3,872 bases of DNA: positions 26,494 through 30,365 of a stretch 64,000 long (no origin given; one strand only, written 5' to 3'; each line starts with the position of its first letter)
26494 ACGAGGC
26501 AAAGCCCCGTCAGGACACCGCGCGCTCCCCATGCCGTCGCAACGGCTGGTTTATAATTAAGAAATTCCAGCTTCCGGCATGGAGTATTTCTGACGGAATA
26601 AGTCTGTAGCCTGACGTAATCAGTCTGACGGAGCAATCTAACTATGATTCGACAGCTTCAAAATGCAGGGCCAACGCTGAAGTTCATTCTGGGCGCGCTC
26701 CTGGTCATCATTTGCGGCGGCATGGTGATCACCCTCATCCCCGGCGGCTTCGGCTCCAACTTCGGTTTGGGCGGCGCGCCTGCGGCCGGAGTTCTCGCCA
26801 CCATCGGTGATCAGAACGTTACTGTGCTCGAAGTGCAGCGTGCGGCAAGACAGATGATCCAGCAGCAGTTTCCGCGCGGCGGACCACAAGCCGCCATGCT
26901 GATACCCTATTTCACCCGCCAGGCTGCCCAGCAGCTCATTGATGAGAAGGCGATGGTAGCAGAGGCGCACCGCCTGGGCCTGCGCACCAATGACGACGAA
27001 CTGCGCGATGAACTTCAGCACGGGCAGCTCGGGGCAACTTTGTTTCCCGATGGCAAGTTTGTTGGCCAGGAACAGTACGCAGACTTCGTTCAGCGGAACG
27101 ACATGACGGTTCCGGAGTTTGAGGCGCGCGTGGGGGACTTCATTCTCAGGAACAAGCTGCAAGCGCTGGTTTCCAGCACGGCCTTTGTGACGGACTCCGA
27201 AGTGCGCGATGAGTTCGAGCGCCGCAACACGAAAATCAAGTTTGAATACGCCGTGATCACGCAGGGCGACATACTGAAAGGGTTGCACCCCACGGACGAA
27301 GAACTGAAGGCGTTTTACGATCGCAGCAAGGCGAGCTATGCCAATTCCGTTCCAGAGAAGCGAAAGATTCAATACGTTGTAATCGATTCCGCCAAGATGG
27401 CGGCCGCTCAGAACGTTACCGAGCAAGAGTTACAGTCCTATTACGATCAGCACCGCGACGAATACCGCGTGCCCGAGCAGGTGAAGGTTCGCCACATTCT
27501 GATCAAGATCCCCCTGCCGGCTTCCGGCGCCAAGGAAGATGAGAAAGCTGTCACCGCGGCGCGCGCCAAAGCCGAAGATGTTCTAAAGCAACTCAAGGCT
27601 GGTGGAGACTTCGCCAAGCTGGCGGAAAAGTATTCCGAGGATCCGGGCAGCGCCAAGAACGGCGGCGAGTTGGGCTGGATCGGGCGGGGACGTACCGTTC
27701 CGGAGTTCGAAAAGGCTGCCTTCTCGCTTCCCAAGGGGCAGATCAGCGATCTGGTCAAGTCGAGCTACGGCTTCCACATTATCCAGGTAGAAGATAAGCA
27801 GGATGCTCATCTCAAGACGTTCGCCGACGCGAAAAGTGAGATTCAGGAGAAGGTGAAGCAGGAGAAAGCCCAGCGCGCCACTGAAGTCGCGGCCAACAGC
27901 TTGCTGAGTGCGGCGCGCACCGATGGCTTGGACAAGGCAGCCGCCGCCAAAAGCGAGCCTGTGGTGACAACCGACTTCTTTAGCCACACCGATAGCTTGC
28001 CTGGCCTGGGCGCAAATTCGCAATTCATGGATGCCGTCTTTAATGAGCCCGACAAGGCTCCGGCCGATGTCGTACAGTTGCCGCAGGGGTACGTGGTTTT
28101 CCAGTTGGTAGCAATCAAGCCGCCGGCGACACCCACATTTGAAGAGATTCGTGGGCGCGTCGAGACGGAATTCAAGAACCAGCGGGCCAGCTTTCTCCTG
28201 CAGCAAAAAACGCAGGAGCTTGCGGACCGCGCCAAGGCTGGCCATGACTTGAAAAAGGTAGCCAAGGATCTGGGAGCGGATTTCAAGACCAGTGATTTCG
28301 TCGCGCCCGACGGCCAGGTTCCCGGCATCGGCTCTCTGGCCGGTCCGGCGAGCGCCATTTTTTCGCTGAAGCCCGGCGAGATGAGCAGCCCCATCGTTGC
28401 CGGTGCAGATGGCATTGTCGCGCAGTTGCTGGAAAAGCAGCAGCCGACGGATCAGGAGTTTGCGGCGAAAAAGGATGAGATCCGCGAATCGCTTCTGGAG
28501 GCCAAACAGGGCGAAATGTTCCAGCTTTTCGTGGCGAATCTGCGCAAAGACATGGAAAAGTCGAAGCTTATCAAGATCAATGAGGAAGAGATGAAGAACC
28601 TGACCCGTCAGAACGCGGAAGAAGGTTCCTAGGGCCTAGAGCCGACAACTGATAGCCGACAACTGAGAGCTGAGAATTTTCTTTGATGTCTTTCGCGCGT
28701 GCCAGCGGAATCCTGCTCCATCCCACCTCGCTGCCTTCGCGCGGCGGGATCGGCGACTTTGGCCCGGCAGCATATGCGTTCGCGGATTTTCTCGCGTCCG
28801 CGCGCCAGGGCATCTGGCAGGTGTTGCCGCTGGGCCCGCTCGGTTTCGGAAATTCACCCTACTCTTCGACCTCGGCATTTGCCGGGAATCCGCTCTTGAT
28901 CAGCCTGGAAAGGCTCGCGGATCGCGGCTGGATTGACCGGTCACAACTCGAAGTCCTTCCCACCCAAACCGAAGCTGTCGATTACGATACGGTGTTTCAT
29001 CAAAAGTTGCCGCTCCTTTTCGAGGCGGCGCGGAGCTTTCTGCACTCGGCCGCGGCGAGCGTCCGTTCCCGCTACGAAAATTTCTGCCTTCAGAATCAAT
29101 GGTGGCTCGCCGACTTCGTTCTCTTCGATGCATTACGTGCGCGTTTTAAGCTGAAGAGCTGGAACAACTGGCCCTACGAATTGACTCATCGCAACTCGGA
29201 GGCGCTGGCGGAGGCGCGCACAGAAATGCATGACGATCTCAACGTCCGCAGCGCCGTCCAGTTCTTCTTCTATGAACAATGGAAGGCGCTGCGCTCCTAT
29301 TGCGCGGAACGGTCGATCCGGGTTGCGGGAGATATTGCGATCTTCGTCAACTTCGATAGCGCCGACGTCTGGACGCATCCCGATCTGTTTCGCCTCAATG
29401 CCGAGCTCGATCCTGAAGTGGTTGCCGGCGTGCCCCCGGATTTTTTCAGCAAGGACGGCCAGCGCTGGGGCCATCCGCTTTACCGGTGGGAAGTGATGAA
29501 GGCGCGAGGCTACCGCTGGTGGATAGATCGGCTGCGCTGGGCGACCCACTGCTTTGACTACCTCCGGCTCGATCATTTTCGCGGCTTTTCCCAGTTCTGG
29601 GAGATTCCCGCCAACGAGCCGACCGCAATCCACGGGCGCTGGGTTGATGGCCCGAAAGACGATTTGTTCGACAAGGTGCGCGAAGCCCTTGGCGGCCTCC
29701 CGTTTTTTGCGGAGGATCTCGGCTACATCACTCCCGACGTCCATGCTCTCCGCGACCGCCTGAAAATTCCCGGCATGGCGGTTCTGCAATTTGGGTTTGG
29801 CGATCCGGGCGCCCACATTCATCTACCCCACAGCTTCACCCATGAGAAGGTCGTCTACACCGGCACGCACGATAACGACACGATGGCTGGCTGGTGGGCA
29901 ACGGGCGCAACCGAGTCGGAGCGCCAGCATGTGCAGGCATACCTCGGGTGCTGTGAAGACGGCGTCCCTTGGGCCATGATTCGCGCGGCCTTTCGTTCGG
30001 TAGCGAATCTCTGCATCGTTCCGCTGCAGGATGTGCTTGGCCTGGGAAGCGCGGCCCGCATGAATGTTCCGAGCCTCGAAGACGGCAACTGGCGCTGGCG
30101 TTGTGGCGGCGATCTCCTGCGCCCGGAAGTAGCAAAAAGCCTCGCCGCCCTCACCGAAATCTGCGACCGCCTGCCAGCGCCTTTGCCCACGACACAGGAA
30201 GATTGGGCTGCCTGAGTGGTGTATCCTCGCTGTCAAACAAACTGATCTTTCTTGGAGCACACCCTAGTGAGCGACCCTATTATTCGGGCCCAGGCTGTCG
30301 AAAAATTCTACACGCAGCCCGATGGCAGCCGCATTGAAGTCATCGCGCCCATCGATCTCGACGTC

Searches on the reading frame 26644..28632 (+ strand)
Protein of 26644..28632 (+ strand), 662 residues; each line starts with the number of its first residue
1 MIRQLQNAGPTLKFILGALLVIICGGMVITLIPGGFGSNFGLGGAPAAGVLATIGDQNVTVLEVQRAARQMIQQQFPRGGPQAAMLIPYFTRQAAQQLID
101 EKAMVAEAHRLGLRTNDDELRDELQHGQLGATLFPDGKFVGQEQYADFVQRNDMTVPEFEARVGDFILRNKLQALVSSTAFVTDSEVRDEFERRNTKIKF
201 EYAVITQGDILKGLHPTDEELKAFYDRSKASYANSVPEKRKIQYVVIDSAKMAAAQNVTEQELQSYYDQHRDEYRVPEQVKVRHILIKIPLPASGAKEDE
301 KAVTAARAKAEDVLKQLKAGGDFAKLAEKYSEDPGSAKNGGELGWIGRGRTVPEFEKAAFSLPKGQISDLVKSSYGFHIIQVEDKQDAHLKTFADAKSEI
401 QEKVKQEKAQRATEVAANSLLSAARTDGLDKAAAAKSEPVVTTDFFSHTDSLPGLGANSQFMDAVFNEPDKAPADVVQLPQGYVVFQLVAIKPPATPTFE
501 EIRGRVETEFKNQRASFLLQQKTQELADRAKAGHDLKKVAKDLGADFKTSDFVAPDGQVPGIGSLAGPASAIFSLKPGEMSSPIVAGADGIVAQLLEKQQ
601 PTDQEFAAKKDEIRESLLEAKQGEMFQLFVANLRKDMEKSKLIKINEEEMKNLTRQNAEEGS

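Call 37: search_protein_families(library=pfam, proteins=[window:26644-28632:+], max_evalue=0.001)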
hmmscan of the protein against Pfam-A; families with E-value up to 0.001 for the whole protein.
window:26644-28632:+ (662 aa): 5 families
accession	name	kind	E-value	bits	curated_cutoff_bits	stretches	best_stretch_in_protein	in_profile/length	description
PF13616.12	Rotamase_3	-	2.3e-36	125.3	22.5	1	271-385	11-115/116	PPIC-type PPIASE domain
PF13145.12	Rotamase_2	-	5.2e-36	124.6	27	3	258-397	1-120/121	PPIC-type PPIASE domain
PF00639.27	Rotamase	-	2.1e-32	112.4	21.7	1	284-384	1-97/97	PPIC-type PPIASE domain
PF13624.11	SurA_N_3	-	9.5e-21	74.7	27.2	1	19-173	13-162/162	SurA-like N-terminal domain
PF13623.11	SurA_N_2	-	6.6e-10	39.5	28.5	1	18-139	10-136/145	SurA-like N-terminal domain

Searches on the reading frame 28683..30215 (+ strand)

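Call 37: search_protein_families(library=pfam, proteins=[window:28683-30215:+], max_evalue=0.001)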
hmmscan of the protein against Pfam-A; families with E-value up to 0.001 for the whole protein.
window:28683-30215:+ (510 aa): 1 family
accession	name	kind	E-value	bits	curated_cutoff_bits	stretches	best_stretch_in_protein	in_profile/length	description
PF02446.23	Glyco_hydro_77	-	2.6e-171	571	25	1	12-475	1-460/465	4-alpha-glucanotransferase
